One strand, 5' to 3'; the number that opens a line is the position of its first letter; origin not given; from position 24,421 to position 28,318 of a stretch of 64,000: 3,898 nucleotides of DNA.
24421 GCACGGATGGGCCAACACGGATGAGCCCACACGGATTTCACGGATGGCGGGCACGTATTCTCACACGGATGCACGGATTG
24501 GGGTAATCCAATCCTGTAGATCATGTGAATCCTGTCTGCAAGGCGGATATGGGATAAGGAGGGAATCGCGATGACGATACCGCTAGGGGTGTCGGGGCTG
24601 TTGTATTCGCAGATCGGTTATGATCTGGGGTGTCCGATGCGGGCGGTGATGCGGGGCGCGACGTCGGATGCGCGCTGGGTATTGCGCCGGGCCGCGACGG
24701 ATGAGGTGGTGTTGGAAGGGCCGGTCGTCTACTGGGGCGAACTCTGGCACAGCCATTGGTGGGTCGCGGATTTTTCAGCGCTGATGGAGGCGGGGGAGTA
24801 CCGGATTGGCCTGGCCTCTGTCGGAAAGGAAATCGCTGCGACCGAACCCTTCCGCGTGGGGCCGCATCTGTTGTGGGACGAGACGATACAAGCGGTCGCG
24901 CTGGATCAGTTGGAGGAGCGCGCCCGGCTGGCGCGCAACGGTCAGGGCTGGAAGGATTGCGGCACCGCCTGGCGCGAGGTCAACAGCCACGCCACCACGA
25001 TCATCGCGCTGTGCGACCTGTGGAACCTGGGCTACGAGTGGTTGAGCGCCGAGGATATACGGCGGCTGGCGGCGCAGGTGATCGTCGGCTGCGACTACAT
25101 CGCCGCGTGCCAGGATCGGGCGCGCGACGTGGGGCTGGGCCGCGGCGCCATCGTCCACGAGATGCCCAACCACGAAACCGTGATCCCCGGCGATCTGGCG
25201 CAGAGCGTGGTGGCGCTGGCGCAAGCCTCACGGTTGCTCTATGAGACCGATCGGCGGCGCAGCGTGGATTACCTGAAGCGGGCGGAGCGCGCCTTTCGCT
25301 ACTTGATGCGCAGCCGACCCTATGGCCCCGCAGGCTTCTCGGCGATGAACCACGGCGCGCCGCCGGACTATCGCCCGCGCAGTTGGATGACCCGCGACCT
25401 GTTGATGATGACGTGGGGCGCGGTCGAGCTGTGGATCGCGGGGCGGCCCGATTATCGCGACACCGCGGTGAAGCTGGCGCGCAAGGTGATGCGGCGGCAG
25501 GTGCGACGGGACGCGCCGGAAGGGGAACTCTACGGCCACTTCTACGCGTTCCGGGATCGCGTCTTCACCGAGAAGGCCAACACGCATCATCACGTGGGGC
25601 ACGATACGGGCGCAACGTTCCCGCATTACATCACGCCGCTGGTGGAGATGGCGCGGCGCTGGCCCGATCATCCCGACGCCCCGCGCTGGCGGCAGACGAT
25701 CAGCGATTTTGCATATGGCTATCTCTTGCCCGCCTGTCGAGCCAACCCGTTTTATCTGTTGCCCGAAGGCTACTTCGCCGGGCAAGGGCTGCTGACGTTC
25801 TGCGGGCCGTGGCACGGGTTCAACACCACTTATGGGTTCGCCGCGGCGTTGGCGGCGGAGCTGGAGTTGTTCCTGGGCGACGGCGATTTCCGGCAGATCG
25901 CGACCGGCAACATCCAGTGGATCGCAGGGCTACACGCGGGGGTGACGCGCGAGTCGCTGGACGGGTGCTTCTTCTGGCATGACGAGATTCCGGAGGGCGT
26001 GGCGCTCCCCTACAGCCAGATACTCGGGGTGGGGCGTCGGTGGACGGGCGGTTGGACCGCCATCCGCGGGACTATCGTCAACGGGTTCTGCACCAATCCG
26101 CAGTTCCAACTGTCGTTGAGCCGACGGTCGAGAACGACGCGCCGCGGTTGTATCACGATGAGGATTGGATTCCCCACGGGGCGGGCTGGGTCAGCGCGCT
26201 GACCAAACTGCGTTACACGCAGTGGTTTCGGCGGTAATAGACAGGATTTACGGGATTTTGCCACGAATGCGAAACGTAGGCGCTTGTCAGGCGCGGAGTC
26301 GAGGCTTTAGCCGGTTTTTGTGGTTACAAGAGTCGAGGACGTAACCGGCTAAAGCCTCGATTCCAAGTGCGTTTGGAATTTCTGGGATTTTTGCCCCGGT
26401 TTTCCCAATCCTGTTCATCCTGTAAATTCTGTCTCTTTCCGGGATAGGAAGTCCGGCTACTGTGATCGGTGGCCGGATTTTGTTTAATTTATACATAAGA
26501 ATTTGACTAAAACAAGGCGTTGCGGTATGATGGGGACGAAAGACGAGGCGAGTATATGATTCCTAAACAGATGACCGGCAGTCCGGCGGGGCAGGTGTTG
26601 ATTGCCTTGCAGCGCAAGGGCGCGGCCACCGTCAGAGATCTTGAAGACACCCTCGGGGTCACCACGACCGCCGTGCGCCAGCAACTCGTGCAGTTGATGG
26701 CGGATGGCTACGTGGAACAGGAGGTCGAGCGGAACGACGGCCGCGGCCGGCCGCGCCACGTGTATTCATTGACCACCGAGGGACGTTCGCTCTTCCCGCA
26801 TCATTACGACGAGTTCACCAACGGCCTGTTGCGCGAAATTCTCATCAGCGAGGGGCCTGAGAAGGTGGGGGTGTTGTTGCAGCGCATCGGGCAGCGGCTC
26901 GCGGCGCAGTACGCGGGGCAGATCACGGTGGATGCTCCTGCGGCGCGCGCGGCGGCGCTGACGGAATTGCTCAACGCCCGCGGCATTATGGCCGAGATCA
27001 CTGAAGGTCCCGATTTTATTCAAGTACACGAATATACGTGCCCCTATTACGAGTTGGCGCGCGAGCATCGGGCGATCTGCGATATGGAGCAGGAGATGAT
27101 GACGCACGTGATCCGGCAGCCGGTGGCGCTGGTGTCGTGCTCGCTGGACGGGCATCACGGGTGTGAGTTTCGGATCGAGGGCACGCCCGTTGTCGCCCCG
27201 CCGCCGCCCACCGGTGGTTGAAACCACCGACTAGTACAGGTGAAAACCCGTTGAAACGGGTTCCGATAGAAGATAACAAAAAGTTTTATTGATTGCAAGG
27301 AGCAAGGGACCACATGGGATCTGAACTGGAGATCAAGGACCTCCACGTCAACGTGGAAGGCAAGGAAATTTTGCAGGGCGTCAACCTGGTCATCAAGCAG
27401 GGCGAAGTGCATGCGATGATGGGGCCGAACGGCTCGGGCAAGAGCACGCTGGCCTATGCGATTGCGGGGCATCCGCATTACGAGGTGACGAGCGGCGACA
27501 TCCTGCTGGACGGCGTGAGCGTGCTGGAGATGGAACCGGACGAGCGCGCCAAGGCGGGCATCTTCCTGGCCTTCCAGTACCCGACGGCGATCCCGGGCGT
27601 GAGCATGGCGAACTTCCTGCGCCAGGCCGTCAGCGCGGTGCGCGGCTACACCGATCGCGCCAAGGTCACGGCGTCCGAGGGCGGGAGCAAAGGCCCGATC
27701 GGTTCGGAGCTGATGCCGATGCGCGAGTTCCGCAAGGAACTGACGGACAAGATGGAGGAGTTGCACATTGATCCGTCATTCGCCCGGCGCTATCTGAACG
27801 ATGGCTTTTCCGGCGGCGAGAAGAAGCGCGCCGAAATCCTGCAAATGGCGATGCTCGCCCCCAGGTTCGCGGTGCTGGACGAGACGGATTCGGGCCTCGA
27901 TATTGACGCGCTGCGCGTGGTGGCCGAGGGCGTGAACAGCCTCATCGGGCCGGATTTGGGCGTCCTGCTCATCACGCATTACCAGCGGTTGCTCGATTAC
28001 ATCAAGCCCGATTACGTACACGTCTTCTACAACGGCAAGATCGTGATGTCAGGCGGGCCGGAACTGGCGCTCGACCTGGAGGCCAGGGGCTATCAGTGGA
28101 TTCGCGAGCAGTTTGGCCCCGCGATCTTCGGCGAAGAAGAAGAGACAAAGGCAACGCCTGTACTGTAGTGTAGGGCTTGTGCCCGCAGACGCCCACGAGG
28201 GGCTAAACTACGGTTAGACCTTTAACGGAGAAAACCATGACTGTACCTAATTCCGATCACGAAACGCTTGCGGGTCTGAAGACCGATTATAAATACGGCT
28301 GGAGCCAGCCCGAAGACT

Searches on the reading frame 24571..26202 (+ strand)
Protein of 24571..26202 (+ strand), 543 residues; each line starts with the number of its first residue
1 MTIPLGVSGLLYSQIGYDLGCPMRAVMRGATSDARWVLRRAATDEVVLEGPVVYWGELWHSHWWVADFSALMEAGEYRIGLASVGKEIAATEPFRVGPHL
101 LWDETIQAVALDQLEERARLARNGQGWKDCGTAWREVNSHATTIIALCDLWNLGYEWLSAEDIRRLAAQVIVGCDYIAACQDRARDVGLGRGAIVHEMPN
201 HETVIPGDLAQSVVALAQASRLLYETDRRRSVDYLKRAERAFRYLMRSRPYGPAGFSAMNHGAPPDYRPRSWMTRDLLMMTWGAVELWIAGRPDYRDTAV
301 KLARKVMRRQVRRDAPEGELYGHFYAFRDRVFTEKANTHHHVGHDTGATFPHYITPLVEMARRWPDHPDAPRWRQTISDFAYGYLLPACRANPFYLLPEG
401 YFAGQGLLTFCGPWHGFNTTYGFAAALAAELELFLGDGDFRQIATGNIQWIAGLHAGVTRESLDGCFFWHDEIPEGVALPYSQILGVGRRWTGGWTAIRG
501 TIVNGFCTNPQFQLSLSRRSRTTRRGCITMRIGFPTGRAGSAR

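Call 69: search_protein_families(library=pfam, proteins=[window:24571-26202:+], max_evalue=0.0001)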
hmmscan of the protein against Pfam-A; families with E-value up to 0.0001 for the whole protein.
window:24571-26202:+ (543 aa): 2 families
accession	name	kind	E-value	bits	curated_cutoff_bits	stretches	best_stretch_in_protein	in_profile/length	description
PF02927.20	CelD_N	-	4.9e-07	30.8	24.6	1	14-84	10-84/86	Cellulase N-terminal ig-like domain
PF00759.25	Glyco_hydro_9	-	3.9e-06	26.9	27.7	1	126-306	52-245/444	Glycosyl hydrolase family 9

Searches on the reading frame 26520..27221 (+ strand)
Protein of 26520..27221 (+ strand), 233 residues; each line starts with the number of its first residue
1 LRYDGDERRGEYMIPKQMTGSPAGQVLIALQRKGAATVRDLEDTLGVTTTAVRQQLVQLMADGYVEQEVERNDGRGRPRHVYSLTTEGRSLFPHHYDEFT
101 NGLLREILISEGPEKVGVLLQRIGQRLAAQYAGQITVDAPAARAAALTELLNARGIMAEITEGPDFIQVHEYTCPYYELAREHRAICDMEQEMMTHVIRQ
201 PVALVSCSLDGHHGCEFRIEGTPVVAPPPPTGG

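Call 69: search_protein_families(library=pfam, proteins=[window:26520-27221:+], max_evalue=0.0001)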
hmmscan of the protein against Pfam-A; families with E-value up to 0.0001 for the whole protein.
window:26520-27221:+ (233 aa): 4 families
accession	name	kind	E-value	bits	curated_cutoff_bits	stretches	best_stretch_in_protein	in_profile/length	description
PF12802.13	MarR_2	-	2.1e-09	37.9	27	1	18-75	3-60/61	MarR family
PF13601.12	HTH_34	-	7.1e-08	32.9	27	1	26-99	5-76/80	Winged helix DNA-binding domain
PF01638.23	HxlR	-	7.1e-06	26.2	20.8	1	26-93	10-74/91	HxlR-like helix-turn-helix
PF03551.20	PadR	-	3.3e-05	24.2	27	1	47-90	29-71/75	Transcriptional regulator PadR-like family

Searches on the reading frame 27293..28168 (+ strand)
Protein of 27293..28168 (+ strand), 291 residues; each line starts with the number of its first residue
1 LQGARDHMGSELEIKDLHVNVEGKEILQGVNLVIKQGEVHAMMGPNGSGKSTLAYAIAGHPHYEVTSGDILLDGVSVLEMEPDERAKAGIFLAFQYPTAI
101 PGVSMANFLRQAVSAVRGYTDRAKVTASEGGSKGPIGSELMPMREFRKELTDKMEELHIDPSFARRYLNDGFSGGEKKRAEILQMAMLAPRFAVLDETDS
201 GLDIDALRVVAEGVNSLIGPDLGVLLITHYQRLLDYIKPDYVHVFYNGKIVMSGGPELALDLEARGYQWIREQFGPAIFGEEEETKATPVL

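Call 69: search_protein_families(library=pfam, proteins=[window:27293-28168:+], max_evalue=0.0001)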
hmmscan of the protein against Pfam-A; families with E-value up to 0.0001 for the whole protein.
window:27293-28168:+ (291 aa): 3 families
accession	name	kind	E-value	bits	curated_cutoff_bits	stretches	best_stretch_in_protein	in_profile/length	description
PF00005.33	ABC_tran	-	1.1e-21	78.4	25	1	27-198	1-135/137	ABC transporter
PF02463.25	SMC_N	-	1.8e-06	28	40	0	38-57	25-44/220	RecF/RecN/SMC N terminal domain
PF13671.12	AAA_33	-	7.7e-05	23.5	27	0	39-85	1-47/143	AAA domain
